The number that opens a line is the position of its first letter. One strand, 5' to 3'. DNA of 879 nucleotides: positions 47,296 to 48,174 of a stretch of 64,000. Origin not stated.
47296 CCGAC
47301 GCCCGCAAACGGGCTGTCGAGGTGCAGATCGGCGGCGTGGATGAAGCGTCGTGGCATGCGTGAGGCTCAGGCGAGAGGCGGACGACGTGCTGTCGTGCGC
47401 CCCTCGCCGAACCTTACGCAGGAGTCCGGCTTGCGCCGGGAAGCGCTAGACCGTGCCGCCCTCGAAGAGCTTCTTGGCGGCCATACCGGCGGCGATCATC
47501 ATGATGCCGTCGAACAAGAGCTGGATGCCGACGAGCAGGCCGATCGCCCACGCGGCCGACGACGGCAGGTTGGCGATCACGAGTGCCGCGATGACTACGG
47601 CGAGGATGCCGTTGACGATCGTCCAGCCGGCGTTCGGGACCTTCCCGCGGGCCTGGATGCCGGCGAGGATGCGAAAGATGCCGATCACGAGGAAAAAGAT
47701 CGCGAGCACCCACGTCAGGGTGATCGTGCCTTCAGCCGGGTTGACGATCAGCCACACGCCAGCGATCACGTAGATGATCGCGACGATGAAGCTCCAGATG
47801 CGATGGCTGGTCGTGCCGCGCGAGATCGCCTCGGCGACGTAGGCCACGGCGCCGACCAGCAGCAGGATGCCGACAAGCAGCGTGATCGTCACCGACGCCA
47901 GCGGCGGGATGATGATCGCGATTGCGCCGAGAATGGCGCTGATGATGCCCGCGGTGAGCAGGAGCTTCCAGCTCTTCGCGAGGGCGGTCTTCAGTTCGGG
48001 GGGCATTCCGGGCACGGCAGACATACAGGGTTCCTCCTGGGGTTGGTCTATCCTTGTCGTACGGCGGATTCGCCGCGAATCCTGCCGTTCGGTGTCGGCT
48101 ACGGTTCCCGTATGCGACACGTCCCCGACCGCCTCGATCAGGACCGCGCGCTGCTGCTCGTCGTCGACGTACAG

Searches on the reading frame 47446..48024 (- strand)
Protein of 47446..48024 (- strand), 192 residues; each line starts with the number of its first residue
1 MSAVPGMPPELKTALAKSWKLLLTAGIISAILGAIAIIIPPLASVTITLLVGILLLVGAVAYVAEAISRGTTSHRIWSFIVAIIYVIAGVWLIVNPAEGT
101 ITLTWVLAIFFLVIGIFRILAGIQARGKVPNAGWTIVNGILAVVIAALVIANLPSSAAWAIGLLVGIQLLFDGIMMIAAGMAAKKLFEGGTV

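Call 75: search_protein_families(library=pfam, proteins=[window:47446-48024:-], max_evalue=0.001)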
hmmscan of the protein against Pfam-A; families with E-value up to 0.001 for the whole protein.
window:47446-48024:- (192 aa): 1 family
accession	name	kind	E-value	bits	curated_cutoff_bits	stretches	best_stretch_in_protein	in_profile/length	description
PF03729.18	DUF308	-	4.5e-24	84.9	25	2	80-150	1-72/73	Short repeat of unknown function (DUF308)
